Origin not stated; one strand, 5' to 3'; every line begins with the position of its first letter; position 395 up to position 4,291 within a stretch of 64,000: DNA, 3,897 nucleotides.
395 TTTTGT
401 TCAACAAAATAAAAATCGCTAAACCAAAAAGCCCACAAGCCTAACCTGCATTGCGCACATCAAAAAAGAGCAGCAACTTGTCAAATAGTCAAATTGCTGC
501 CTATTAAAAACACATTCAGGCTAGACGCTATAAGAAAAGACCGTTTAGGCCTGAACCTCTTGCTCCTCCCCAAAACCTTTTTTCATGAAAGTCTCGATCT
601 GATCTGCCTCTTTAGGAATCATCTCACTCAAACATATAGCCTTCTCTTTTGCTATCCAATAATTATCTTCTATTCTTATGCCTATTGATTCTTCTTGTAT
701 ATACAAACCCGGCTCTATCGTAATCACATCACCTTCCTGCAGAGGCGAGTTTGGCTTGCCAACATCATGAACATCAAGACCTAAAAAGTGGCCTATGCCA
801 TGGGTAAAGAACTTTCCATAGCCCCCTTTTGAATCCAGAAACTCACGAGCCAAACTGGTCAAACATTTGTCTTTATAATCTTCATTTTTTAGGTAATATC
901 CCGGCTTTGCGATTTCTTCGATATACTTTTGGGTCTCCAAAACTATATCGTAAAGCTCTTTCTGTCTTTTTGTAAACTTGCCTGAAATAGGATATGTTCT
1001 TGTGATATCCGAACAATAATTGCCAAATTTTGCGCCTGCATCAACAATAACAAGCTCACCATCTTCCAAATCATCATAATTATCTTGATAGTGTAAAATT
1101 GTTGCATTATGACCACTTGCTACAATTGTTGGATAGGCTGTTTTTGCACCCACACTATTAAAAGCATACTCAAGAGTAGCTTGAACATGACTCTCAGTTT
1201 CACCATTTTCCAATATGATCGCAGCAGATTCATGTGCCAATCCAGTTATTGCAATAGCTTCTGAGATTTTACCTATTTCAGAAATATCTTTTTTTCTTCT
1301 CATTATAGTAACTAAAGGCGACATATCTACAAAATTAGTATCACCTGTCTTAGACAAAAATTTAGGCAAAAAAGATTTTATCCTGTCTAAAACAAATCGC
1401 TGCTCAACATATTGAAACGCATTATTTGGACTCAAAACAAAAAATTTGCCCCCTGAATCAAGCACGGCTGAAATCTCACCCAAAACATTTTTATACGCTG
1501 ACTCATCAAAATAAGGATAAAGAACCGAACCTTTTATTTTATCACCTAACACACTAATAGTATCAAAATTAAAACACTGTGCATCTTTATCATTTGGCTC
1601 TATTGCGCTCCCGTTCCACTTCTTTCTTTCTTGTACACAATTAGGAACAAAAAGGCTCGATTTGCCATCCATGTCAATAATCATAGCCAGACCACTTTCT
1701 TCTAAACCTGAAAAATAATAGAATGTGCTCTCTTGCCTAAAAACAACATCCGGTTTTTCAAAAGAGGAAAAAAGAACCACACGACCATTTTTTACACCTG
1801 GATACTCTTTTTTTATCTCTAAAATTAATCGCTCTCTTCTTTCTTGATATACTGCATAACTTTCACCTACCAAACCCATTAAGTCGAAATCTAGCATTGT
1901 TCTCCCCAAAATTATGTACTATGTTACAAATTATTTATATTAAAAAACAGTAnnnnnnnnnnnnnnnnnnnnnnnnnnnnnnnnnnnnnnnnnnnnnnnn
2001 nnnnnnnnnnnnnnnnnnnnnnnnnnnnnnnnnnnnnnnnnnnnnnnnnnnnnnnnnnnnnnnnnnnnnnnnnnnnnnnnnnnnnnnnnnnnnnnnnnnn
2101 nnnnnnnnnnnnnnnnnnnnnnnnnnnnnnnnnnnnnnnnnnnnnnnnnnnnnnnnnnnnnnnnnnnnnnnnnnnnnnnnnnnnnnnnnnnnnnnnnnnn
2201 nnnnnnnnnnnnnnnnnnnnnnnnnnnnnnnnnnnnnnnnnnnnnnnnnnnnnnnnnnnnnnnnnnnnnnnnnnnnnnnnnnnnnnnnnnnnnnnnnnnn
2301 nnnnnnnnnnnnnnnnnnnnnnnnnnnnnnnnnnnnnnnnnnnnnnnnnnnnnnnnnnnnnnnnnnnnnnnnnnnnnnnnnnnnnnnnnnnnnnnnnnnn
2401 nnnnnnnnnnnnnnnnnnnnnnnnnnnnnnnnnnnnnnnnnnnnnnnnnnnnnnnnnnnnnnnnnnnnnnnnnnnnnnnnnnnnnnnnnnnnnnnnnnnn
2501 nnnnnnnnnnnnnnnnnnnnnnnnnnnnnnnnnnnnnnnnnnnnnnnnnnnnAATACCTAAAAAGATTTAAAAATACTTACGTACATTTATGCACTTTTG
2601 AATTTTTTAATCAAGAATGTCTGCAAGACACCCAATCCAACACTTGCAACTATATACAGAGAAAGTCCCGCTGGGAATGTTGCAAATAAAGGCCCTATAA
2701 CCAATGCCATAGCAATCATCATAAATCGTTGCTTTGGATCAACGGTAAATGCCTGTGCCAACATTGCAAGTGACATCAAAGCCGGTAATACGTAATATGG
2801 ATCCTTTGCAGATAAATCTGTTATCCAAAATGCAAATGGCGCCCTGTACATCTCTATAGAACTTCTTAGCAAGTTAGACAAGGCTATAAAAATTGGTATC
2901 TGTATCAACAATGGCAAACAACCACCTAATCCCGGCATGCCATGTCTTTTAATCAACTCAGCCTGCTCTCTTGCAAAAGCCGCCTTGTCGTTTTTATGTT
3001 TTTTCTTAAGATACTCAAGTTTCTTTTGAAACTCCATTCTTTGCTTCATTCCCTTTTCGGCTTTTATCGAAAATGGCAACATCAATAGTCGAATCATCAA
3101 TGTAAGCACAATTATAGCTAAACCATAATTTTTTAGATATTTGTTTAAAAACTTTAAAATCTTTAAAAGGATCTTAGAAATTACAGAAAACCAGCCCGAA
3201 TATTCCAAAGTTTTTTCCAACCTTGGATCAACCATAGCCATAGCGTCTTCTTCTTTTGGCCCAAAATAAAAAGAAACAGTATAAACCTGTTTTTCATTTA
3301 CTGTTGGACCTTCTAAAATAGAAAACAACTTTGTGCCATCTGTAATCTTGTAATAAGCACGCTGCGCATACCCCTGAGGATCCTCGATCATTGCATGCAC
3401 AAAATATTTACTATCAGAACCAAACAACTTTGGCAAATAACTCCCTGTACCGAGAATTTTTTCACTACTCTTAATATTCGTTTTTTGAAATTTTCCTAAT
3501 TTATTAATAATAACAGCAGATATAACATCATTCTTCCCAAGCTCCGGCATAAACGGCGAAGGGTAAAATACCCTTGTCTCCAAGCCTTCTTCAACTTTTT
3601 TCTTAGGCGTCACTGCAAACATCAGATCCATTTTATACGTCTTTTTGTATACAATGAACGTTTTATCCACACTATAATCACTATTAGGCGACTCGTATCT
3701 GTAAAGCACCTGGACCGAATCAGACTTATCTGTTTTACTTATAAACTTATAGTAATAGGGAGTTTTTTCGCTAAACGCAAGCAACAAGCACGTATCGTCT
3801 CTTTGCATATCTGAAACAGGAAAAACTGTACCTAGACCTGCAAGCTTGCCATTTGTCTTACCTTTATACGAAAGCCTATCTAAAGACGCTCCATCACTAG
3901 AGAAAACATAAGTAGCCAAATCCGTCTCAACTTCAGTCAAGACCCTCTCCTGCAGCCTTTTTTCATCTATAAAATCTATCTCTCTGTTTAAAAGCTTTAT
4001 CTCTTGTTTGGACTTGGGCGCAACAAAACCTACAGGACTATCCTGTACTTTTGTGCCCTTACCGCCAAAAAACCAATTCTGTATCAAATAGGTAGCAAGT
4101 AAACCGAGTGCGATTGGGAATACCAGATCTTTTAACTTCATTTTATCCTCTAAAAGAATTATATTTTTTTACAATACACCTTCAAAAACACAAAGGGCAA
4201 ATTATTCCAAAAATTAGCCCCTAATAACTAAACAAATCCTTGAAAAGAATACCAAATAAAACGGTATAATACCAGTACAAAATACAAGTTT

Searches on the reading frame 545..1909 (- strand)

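Call 97: search_protein_families(library=pfam, proteins=[window:545-1909:-], max_evalue=0.000001)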
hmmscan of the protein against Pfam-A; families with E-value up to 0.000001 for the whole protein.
window:545-1909:- (454 aa): 2 families
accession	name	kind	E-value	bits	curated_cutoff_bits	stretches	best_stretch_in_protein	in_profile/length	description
PF00557.29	Peptidase_M24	-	6.4e-53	180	23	1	214-419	2-206/208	Metallopeptidase family M24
PF05195.22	AMP_N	-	3.1e-13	49.9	24.6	1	21-116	1-98/121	Aminopeptidase P, N-terminal domain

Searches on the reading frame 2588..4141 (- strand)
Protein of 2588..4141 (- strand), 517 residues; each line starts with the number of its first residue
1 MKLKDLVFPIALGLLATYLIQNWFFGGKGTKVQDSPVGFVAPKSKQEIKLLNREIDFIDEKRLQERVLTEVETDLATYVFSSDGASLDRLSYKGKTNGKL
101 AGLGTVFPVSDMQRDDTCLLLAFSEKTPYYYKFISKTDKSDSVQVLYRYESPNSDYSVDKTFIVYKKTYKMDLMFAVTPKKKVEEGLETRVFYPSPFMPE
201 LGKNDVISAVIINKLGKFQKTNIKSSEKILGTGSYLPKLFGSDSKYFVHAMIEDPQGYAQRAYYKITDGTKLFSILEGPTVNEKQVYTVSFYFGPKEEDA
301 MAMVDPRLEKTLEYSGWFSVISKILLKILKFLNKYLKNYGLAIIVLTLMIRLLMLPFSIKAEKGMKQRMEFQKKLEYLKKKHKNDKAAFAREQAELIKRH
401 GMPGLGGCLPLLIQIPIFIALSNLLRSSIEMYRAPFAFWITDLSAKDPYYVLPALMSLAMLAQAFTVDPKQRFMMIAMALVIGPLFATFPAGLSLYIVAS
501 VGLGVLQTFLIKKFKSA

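Call 97: search_protein_families(library=pfam, proteins=[window:2588-4141:-], max_evalue=0.000001)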
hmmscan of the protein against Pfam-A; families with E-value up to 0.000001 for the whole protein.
window:2588-4141:- (517 aa): 2 families
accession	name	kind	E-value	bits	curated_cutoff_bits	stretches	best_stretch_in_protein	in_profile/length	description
PF02096.25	60KD_IMP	-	8.6e-41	140.1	35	1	339-513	1-163/163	60Kd inner membrane protein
PF14849.12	YidC_periplas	-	1.8e-11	45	24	1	130-327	71-282/283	YidC periplasmic domain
